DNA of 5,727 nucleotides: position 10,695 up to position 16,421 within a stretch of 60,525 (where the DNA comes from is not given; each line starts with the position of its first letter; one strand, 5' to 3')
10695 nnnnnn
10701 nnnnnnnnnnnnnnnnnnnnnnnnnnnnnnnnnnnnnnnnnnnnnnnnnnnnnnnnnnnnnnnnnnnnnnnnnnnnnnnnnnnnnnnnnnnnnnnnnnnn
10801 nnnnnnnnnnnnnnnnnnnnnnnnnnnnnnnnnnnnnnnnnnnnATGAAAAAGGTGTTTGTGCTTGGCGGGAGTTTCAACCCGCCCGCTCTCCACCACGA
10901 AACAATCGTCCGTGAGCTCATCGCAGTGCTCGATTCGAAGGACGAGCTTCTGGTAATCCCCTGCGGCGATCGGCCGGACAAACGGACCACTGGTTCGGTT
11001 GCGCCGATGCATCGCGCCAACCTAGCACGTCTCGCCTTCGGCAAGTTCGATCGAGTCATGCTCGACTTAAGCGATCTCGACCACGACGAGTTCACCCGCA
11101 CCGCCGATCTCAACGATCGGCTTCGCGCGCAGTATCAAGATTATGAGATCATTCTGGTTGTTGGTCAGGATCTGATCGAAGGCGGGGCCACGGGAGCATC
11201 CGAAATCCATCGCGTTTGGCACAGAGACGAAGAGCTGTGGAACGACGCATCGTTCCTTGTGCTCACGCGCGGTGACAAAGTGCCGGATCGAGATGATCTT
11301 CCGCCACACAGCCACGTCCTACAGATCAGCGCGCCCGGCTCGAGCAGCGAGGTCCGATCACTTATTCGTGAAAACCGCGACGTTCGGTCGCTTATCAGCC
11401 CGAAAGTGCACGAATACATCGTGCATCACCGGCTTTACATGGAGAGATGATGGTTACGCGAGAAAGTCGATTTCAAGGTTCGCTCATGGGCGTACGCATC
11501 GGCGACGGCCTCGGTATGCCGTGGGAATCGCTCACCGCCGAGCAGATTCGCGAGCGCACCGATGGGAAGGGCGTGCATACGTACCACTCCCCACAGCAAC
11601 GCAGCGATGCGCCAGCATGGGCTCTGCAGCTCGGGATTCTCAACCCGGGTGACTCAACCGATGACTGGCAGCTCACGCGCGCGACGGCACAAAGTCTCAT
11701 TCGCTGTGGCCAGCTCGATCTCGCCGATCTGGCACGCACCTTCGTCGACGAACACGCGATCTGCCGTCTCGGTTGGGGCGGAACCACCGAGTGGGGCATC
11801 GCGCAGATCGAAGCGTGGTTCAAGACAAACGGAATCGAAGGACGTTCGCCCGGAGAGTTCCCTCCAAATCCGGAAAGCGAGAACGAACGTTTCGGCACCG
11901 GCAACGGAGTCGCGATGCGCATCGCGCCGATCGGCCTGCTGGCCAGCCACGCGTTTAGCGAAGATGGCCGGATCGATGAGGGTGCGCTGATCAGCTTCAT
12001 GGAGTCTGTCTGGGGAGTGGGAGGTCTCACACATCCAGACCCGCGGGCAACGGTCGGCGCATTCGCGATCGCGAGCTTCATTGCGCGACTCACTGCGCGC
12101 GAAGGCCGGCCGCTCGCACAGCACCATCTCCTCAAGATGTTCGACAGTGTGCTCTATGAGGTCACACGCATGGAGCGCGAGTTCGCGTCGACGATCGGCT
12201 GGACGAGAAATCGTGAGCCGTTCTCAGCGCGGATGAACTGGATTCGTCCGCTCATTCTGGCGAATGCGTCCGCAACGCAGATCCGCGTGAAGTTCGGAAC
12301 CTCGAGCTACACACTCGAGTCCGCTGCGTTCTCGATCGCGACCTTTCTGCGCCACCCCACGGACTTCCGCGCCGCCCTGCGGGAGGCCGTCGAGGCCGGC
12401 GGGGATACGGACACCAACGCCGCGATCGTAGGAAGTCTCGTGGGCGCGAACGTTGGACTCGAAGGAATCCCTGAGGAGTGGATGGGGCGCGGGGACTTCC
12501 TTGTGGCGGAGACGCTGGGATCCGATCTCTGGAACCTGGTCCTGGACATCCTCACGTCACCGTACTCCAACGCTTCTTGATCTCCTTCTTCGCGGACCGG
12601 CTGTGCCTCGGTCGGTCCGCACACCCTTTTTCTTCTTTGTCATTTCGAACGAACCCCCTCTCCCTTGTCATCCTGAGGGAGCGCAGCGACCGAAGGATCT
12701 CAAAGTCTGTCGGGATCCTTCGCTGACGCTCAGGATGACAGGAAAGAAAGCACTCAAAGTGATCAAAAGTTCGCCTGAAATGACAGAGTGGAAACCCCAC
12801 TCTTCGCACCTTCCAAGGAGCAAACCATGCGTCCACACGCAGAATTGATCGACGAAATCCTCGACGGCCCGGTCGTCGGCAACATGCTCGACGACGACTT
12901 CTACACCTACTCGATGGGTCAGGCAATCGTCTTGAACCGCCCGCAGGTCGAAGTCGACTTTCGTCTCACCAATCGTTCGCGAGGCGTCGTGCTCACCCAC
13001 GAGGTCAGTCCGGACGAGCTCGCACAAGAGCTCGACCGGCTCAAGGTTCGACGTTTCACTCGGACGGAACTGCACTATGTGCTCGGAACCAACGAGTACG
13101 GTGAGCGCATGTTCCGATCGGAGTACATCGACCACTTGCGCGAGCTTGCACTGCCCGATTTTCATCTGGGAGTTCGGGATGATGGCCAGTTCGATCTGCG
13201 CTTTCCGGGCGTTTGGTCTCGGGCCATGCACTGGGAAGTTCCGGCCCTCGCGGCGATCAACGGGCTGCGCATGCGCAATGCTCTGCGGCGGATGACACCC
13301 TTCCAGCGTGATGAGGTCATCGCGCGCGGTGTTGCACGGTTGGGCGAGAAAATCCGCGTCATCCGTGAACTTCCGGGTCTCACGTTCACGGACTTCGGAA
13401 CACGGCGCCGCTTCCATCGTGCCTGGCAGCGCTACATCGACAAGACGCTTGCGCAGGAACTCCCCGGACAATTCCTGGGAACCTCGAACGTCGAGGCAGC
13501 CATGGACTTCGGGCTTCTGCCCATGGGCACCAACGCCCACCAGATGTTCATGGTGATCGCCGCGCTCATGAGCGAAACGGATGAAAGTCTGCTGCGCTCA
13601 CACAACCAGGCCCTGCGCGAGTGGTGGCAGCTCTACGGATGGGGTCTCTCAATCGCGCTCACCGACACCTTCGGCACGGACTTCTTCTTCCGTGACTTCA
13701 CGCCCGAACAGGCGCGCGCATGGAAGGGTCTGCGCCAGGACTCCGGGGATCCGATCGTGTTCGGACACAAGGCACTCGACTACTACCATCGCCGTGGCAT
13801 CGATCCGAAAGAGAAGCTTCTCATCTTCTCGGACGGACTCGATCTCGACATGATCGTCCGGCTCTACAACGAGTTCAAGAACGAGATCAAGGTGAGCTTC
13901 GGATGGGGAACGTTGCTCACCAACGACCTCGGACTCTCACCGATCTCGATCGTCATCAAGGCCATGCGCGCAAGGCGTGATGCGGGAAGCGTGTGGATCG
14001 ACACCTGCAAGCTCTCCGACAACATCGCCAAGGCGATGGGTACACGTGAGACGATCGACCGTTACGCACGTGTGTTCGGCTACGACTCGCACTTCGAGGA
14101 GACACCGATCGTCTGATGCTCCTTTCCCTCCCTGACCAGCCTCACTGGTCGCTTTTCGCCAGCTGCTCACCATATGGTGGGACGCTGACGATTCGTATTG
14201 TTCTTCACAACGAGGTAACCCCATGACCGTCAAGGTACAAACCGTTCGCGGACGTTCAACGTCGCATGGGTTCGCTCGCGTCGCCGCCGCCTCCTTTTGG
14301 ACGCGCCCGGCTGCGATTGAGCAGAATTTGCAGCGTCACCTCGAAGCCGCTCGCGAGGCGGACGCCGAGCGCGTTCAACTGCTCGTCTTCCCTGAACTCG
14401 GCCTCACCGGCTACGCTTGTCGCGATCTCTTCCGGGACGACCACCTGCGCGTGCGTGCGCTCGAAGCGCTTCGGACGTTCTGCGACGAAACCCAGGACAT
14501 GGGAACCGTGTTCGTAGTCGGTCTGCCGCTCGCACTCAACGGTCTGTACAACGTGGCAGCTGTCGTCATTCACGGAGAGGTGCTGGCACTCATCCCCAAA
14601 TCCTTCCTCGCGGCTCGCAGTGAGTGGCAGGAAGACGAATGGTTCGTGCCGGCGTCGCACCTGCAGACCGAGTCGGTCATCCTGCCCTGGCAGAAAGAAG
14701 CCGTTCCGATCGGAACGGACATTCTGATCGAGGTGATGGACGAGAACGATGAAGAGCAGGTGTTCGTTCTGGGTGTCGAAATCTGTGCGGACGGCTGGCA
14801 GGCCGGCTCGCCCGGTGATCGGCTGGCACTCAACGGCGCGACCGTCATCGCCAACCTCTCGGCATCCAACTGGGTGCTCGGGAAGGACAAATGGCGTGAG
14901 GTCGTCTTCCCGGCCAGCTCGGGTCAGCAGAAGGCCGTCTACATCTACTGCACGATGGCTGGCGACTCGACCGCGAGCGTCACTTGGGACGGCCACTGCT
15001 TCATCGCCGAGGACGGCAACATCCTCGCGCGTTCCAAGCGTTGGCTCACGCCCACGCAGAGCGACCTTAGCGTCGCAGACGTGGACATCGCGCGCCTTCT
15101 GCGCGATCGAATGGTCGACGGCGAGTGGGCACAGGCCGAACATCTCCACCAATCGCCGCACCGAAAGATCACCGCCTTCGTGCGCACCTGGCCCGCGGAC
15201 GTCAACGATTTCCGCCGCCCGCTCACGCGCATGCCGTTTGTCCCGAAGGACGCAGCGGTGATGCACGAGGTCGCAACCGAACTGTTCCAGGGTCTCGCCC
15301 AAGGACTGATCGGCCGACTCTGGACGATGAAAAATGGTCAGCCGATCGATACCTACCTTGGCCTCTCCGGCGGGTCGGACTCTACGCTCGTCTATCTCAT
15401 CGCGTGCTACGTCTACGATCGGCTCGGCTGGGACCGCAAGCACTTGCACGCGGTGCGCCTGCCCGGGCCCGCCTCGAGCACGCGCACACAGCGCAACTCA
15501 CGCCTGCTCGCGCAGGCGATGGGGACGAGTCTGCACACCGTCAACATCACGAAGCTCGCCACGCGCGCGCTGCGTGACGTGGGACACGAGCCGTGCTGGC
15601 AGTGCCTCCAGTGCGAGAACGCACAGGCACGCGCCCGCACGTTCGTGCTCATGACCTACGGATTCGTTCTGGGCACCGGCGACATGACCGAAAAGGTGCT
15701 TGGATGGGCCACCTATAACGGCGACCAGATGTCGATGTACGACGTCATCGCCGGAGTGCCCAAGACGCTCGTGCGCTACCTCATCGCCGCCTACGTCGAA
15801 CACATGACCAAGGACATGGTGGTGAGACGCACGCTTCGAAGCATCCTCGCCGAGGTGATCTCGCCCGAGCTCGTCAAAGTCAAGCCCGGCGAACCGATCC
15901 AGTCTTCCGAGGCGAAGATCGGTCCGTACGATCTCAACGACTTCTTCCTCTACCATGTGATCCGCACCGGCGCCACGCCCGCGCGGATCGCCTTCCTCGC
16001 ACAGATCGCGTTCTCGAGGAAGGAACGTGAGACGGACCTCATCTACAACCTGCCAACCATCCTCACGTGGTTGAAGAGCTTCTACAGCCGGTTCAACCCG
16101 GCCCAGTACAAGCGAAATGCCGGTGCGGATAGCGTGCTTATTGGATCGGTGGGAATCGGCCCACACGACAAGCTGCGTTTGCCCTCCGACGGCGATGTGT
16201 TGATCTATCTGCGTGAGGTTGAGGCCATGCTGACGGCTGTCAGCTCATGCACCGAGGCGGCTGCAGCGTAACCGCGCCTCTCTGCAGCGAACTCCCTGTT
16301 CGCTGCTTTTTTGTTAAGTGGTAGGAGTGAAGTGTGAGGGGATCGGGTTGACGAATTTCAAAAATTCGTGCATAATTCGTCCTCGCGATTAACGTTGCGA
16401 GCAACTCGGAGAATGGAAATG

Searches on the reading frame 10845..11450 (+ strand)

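Call 85: search_protein_families(library=pfam, proteins=[window:10845-11450:+], max_evalue=0.001)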
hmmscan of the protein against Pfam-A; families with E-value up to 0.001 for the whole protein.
window:10845-11450:+ (201 aa): 1 family
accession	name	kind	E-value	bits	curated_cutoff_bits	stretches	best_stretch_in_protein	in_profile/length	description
PF01467.32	CTP_transf_like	-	5.4e-06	27.1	21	1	6-121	1-94/133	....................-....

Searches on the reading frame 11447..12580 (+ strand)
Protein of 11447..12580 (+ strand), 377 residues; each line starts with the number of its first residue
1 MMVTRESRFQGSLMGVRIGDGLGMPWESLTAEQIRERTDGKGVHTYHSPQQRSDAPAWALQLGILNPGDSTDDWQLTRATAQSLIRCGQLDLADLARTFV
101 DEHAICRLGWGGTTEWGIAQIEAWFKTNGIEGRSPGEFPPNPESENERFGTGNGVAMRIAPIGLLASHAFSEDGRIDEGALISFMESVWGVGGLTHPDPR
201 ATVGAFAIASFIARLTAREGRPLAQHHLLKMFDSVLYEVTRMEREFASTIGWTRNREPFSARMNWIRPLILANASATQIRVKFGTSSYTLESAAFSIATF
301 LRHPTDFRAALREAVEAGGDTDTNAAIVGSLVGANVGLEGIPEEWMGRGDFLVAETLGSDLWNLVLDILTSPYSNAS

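Call 85: search_protein_families(library=pfam, proteins=[window:11447-12580:+], max_evalue=0.001)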
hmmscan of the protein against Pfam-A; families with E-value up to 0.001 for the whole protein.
window:11447-12580:+ (377 aa): 1 family
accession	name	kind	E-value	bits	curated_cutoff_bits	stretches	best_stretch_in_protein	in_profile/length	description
PF03747.19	ADP_ribosyl_GH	-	1.1e-51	176.6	26.2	1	11-344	1-287/287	ADP-ribosylglycohydrolase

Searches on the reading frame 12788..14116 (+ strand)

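Call 85: search_protein_families(library=pfam, proteins=[window:12788-14116:+], max_evalue=0.001)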
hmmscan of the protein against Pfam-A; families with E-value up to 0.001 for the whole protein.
window:12788-14116:+ (442 aa): 2 families
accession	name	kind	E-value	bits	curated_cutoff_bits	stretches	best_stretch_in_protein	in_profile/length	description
PF04095.22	NAPRTase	-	9.9e-51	173.2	20.8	1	199-432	2-237/239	Nicotinate phosphoribosyltransferase (NAPRTase) family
PF17767.7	NAPRTase_N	-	5.3e-17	62.7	32.6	1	34-158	1-125/125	Nicotinate phosphoribosyltransferase (NAPRTase) N-terminal domain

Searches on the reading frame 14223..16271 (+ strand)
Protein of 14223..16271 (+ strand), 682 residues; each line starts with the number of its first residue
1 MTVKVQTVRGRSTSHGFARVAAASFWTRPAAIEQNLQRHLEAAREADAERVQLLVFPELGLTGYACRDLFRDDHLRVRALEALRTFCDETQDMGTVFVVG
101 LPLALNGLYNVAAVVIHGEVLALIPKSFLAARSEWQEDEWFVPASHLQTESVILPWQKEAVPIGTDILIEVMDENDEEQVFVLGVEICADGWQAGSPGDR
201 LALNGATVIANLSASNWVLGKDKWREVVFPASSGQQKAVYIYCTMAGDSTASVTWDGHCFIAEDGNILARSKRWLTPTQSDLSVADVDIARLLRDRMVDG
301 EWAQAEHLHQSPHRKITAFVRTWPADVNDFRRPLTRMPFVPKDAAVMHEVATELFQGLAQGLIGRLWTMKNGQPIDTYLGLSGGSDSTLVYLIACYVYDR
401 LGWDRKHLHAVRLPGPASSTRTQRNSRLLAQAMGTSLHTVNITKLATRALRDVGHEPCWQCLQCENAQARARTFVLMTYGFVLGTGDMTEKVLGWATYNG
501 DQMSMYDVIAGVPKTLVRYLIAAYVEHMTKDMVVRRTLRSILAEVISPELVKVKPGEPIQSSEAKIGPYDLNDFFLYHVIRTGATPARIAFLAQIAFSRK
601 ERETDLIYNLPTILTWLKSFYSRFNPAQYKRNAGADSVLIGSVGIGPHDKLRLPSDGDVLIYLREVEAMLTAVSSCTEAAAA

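Call 85: search_protein_families(library=pfam, proteins=[window:14223-16271:+], max_evalue=0.001)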
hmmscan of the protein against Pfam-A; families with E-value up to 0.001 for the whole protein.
window:14223-16271:+ (682 aa): 2 families
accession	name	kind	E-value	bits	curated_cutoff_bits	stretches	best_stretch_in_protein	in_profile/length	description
PF00795.27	CN_hydrolase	-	1.4e-18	67.6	23.2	1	21-291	3-250/256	Carbon-nitrogen hydrolase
PF02540.23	NAD_synthase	-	1.9e-18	66.9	21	1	379-537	23-168/242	NAD synthase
